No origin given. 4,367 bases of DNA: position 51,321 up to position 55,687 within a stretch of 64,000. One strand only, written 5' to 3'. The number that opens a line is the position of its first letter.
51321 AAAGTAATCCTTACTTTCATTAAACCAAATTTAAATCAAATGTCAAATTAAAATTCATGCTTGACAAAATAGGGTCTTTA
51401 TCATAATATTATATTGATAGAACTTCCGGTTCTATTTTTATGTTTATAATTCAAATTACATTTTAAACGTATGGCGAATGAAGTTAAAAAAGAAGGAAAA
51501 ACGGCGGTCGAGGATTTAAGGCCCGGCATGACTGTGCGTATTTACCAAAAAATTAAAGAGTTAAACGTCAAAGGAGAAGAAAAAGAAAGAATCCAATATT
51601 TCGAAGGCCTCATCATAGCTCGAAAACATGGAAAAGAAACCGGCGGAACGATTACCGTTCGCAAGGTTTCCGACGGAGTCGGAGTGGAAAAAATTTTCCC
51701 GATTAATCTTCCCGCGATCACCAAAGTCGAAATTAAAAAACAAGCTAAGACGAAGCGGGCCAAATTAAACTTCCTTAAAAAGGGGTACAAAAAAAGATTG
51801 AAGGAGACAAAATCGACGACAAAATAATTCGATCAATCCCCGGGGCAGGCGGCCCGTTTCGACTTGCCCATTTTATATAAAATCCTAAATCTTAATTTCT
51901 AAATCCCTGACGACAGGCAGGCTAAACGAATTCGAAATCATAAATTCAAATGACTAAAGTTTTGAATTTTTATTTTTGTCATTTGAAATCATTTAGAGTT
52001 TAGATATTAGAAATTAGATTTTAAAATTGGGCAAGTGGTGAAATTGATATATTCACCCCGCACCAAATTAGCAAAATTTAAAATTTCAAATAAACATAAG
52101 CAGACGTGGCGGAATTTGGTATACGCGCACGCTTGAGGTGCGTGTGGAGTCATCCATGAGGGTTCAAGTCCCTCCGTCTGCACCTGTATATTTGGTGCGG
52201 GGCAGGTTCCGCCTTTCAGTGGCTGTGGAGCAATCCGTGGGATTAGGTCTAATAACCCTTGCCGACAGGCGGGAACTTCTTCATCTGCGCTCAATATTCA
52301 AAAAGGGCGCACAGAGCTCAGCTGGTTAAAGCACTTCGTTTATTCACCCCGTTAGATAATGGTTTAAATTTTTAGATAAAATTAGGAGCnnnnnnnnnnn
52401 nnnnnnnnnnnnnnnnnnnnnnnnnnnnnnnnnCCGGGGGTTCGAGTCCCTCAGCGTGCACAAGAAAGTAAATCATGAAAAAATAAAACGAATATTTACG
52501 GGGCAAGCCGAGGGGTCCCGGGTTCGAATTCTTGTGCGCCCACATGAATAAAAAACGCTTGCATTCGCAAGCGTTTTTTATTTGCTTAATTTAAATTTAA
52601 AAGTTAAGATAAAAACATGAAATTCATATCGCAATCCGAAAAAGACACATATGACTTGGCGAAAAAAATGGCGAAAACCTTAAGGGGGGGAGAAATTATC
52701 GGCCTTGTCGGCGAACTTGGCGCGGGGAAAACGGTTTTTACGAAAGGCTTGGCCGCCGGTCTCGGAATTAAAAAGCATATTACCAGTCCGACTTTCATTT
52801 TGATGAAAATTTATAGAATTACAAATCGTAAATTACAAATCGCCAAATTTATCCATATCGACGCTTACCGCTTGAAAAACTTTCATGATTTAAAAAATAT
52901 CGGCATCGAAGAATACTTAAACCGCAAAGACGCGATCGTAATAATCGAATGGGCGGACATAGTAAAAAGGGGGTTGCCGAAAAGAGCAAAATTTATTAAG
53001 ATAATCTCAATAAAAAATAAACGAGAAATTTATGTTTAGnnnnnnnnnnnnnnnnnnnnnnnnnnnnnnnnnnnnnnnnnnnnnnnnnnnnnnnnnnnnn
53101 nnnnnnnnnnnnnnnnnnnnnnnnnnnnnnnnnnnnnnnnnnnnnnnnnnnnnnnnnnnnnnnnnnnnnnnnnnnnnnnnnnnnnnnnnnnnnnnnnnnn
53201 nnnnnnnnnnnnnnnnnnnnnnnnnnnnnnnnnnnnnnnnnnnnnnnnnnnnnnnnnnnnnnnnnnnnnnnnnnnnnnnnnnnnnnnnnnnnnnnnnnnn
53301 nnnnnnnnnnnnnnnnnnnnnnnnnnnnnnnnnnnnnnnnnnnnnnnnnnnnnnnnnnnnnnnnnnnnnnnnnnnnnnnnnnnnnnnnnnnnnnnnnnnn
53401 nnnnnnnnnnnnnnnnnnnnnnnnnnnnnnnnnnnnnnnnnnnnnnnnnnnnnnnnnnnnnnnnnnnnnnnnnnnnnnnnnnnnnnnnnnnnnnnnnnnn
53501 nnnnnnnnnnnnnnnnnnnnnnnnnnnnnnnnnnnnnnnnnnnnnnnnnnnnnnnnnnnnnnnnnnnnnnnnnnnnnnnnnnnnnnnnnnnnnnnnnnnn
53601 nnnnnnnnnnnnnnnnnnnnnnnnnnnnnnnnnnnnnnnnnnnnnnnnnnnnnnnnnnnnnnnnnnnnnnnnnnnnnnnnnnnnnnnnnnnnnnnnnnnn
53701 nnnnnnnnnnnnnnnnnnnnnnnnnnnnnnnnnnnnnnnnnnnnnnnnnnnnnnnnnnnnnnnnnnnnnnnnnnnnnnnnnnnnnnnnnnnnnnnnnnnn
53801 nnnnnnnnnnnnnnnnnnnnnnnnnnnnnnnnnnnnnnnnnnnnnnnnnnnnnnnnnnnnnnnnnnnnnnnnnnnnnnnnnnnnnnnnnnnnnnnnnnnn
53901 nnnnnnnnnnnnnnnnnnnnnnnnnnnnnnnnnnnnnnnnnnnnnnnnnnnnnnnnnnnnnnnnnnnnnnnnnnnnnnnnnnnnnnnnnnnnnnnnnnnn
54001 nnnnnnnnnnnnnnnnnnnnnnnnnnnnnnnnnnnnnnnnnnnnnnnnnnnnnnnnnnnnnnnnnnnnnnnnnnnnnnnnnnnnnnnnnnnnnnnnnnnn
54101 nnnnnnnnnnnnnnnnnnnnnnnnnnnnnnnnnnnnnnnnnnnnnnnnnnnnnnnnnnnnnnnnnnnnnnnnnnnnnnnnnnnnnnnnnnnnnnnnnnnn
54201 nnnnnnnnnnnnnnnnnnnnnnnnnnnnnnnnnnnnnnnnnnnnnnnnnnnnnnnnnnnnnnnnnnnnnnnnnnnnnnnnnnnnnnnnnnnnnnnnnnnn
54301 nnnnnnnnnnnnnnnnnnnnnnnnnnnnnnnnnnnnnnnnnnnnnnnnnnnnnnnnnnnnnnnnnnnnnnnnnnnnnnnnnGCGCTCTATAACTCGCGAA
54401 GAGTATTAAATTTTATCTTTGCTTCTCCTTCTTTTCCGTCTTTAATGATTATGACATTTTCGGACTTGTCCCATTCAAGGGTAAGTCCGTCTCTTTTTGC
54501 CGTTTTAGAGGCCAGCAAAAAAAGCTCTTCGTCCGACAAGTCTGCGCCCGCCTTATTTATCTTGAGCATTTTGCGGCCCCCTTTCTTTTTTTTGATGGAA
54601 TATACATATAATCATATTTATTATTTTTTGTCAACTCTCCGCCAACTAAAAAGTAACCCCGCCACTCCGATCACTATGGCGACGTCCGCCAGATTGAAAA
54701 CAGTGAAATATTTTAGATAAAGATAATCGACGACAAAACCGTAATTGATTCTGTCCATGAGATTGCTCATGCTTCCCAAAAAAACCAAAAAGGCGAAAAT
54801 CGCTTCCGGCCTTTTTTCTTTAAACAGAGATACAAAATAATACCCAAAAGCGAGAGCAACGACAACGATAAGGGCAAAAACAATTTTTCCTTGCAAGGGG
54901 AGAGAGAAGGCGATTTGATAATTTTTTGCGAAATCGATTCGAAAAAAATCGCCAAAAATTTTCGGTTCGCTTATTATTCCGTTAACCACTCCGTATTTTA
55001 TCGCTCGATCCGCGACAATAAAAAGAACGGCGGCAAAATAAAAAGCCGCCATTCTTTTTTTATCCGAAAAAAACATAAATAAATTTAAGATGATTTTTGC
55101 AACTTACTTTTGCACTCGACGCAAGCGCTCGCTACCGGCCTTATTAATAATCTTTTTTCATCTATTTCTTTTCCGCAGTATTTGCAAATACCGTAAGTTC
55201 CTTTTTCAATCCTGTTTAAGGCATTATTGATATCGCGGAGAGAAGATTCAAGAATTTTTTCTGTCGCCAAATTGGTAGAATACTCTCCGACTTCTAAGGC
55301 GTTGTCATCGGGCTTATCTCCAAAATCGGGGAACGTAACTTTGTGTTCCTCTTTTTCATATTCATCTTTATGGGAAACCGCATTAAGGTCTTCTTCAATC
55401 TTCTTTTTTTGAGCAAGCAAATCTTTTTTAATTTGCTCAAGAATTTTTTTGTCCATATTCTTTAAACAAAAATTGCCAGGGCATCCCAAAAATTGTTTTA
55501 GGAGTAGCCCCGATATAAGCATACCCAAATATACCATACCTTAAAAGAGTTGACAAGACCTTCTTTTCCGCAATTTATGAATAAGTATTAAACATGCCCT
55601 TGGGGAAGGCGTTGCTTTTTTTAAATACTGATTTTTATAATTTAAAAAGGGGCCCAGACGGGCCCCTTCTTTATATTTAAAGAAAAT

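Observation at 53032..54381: Eukaryotic-like protein-kinase-fold gene translationally coupled to tsaE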

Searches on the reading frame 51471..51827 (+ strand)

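Call 3: search_protein_families(library=pfam, proteins=[window:51471-51827:+], max_evalue=1)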
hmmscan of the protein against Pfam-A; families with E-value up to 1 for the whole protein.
window:51471-51827:+ (118 aa): 1 family
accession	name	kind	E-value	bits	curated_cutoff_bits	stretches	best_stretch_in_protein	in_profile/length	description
PF01245.26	Ribosomal_L19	-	1.2e-26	93.3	22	1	5-111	6-109/111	Ribosomal protein L19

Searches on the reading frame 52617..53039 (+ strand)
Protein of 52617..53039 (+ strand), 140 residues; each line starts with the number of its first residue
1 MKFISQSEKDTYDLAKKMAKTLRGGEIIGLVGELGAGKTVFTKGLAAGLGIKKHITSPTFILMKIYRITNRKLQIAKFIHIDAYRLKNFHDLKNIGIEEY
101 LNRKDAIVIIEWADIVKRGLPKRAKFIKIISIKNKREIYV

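Call 3: search_protein_families(library=pfam, proteins=[window:52617-53039:+], max_evalue=1)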
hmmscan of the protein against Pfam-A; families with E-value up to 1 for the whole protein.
window:52617-53039:+ (140 aa): 3 families
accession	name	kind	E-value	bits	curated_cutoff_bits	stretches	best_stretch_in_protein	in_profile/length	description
PF02367.23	TsaE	-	2.9e-35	121.4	26.6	1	6-136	2-126/128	Threonylcarbamoyl adenosine biosynthesis protein TsaE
PF00005.33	ABC_tran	-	0.0056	17.7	25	1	17-47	3-33/137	ABC transporter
PF13401.12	AAA_22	-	0.026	15.3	27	1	25-114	5-94/130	AAA domain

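Call 4: search_protein_families(library=ncbifam, proteins=[window:52617-53039:+], max_evalue=1)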
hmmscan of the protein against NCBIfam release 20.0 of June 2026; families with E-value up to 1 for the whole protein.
window:52617-53039:+ (140 aa): 31 families (the best 25 are shown)
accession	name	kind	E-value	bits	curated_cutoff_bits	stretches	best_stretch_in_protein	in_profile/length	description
TIGR00150.1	T6A_YjeE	equivalog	1.9e-31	108.7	60.1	1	6-138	3-129/135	tRNA (adenosine(37)-N6)-threonylcarbamoyltransferase complex ATPase subunit type 1 TsaE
NF007931.0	PRK10646.1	equivalog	1.1e-21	77.4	246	1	7-131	10-128/153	tRNA (adenosine(37)-N6)-threonylcarbamoyltransferase complex ATPase subunit type 1 TsaE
NF043079.1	MMSYN1_0167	equivalog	0.0014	17.5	740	1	25-70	31-76/561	oligopeptide ABC transporter ATP-binding protein OppD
NF011674.0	PRK15093.1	equivalog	0.0032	16.6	627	1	15-47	23-55/330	putrescine export ABC transporter ATP-binding protein SapD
NF011713.0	PRK15134.1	equivalog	0.0051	15.5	834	1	10-46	297-331/529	microcin C ABC transporter ATP-binding protein YejF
TIGR02770.1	nickel_nikD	equivalog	0.0086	15.5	318.7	1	18-57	5-44/230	nickel import ATP-binding protein NikD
NF010170.0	PRK13651.1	equivalog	0.014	14.3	432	1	16-93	24-101/308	cobalt transporter ATP-binding subunit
NF009945.0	PRK13409.1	equivalog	0.014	14.1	469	1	12-52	354-393/592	ribosome biogenesis/translation initiation ATPase RLI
TIGR03269.1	met_CoM_red_A2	equivalog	0.015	13.9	517.1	1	14-45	15-46/530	methyl coenzyme M reductase system, component A2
NF008442.0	PRK11288.1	equivalog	0.015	13.6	689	1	12-48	269-305/504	L-arabinose ABC transporter ATP-binding protein AraG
TIGR02633.1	xylG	equivalog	0.018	13.5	723.65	1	17-47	19-49/500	D-xylose ABC transporter ATP-binding protein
NF006743.0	PRK09270.1-2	equivalog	0.02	13.9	227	1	10-72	11-71/217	nucleoside/nucleotide kinase family protein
NF011310.0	PRK14721.1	equivalog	0.025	13.8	725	1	22-105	188-271/423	flagellar biosynthesis regulator FlhF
NF040905.2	GguA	equivalog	0.025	13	810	1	10-45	271-306/500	multiple monosaccharide ABC transporter ATP-binding protein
NF010068.0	PRK13548.1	equivalog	0.026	13.6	261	1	14-49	20-55/261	heme ABC transporter ATP-binding protein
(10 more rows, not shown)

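Call 83: search_dna_similar(query=window:52617-53036:+, collection=plasmids, mode=protein, max_evalue=0.001, max_rows=40)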
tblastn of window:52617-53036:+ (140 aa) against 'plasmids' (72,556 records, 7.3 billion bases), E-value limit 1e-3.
Records with a match: 36; places in all: 36; records where one place covers at least 80% of the query: 12.
Best place of each record, by identity: <60% 36.
By first word of the organism name: Escherichia 8; Acinetobacter 3; Listeria 2; Bacillus 2; Proteus 2; Klebsiella 2; Monoglobus 1; Acetoanaerobium 1; Fusobacterium 1; Paenibacillus 1; and 13 more.
By predicted mobility (MOB-suite, as given by PLSDB): non-mobilizable 28; mobilizable 5; conjugative 3.
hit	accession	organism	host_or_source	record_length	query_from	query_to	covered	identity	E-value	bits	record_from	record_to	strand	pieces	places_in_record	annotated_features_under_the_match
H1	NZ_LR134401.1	Listeria monocytogenes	Homo sapiens,Vein blood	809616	2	140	99%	39.3%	4e-11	66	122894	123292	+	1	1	tsaE: tRNA (adenosine(37)-N6)-threonylcarbamoyltransferase complex ATPase ...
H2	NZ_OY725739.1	Monoglobus pectinilyticus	-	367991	3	139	98%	38.7%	5e-6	52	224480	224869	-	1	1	tsaE: tRNA (adenosine(37)-N6)-threonylcarbamoyltransferase complex ATPase ...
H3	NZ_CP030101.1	Listeria monocytogenes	Environment,water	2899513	2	140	99%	37.1%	1e-9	62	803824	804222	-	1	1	none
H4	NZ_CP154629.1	Acetoanaerobium noterae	cell culture,Sludge of a digestion ...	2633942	7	130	89%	37.1%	6e-12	69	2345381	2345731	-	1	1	none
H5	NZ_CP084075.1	Fusobacterium vincentii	-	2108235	13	123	79%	40.5%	4e-6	52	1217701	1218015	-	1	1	none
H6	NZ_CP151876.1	Bacillus thuringiensis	tobacco,mixed culture,leaves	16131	5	123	85%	37.8%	6e-11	66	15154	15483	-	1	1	tsaE: tRNA (adenosine(37)-N6)-threonylcarbamoyltransferase complex ATPase ...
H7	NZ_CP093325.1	Bacillus sp. N5-665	whole organism,peat soil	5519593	5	123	85%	37.0%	8e-10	62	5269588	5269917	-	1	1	none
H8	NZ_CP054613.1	Paenibacillus cellulosilyticus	cell culture,soil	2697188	6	139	96%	32.1%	9e-9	59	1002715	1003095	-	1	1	none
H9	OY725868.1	Subdoligranulum variabile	-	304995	7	116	79%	38.2%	4e-10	63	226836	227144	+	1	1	record has no annotation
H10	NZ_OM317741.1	Salmonella sp.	-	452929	8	121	81%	36.8%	4e-7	55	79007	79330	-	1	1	tsaE: tRNA (adenosine(37)-N6)-threonylcarbamoyltransferase complex ATPase ...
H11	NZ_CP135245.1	Escherichia coli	Food,other,Pig ear pet treat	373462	8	112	75%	38.1%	2e-7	56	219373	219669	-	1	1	tsaE: tRNA (adenosine(37)-N6)-threonylcarbamoyltransferase complex ATPase ...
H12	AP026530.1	Escherichia coli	whole organism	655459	8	112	75%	38.1%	2e-7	56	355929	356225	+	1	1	tsaE: tRNA threonylcarbamoyladenosine biosynthesis protein TsaE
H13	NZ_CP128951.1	Escherichia coli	-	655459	8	112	75%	38.1%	2e-7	56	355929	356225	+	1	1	tsaE: tRNA (adenosine(37)-N6)-threonylcarbamoyltransferase complex ATPase ...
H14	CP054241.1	Escherichia coli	Homo sapiens,bone infection of foot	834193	8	112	75%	38.1%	2e-7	56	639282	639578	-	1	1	tsaE: tRNA (adenosine(37)-N6)-threonylcarbamoyltransferase complex ATPase ...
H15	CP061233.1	Escherichia coli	Sheep,cell culture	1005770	8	112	75%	38.1%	2e-7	56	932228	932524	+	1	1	none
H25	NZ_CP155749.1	Sphingomonas parapaucimobilis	Chinese cabbage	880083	11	114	74%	32.7%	1e-4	47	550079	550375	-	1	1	tsaE: tRNA (adenosine(37)-N6)-threonylcarbamoyltransferase complex ATPase ...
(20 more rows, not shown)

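Call 84: get_annotated_region(hit=H25, flank=4000)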
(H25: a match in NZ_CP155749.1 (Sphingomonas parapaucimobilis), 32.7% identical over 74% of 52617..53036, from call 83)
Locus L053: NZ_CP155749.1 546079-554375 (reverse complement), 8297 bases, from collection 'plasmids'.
description: Sphingomonas parapaucimobilis strain YK209 plasmid unnamed1, complete sequence
organism: Sphingomonas parapaucimobilis (NCBI taxid 28213)
taxonomy: Bacteria; Pseudomonadota; Alphaproteobacteria; Sphingomonadales; Sphingomonadaceae; Sphingomonas; Sphingomonas parapaucimobilis
host: -; source: Chinese cabbage; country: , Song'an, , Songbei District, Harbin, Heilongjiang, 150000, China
typing (MOB-suite, as given by PLSDB): non-mobilizable
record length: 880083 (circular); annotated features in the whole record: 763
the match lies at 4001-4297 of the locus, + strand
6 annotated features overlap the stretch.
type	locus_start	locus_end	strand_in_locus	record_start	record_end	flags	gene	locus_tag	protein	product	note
CDS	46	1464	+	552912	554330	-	ahcY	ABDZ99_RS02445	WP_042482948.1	adenosylhomocysteinase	GO:0006730 - one-carbon metabolic process [Evidence IEA]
CDS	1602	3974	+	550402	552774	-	-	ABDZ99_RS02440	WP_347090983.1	PAS-domain containing protein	-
CDS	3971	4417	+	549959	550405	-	tsaE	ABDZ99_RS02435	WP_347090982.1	tRNA (adenosine(37)-N6)-threonylcarbamoyltransferase complex ATPase subunit type 1 TsaE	GO:0006400 - tRNA modification [Evidence IEA]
CDS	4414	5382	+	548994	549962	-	-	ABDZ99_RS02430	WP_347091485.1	phosphotransferase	-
CDS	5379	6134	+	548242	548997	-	-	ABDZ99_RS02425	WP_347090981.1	nucleotidyltransferase family protein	-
CDS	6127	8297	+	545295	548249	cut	-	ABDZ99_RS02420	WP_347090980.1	PD-(D/E)XK nuclease family protein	-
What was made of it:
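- Closest known: APH / choline-aminoglycoside kinase superfamily. Same: Same operon position immediately downstream of, and overlapping, tsaE (call 84).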

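Call 87: search_solved_structures(query=L053:4414-5379:+, max_evalue=0.001)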
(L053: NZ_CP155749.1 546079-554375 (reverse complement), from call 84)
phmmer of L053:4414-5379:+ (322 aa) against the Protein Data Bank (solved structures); distinct sequences matched with E-value up to 0.001: 1.
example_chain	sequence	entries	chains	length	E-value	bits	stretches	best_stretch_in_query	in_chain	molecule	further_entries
3csv_A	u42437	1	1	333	7e-59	203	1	8-307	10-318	Aminoglycoside phosphotransferase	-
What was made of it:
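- Precedent: Sphingomonas has tsaE > phosphotransferase > nucleotidyltransferase with 4-nt overlaps (call 84), and that phosphotransferase is a bona fide APH-family protein (PDB 3csv, 203 bits; call 87).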

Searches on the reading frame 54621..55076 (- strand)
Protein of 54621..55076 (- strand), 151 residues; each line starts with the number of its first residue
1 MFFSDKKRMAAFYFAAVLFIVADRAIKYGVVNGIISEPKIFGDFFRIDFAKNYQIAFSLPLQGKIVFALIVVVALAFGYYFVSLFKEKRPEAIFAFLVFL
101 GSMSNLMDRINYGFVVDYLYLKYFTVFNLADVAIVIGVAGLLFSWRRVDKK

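Call 3: search_protein_families(library=pfam, proteins=[window:54621-55076:-], max_evalue=1)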
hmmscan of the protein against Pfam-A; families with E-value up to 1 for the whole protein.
window:54621-55076:- (151 aa): 2 families
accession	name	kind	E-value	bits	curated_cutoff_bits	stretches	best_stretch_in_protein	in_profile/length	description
PF01252.23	Peptidase_A8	-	4e-24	85.9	25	1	16-143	2-138/142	Signal peptidase (SPase) II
PF10437.14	Lip_prot_lig_C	-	0.021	15.2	24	1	26-48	19-41/85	Bacterial lipoate protein ligase C-terminus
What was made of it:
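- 54621..55076 (-): lspA (signal peptidase II), part of the conserved syntenic block. PF01252 (call 3).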

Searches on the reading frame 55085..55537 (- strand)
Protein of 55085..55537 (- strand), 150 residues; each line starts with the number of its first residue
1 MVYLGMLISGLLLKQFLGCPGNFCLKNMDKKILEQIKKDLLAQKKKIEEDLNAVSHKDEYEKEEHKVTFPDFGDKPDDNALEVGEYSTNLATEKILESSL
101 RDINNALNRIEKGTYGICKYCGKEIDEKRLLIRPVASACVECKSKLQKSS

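Call 3: search_protein_families(library=pfam, proteins=[window:55085-55537:-], max_evalue=1)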
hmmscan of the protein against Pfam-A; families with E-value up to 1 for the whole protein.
window:55085-55537:- (150 aa): 5 families
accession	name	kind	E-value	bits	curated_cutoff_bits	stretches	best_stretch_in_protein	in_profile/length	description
PF01258.23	zf-dskA_traR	-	2.3e-09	37.5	24.9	1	113-147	1-35/36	Prokaryotic dksA/traR C4-type zinc finger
PF12773.13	DZR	-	0.03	14.9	27.3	1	117-148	14-36/45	Double zinc ribbon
PF21173.2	DksA-like_N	-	0.041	14.4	27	1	30-61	2-33/65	DnaK suppressor protein-like, N-terminal domain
PF09723.15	Zn_ribbon_8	-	0.065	13.7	34.4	1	118-148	8-39/41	Zinc ribbon domain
PF21865.2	TLN1-like_RS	-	0.1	13.2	27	1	84-149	34-99/165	Talin 1-like, rod segment domain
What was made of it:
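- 55085..55537 (-): dksA/traR-type zinc-finger protein, part of the conserved syntenic block. PF01258 (call 3).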
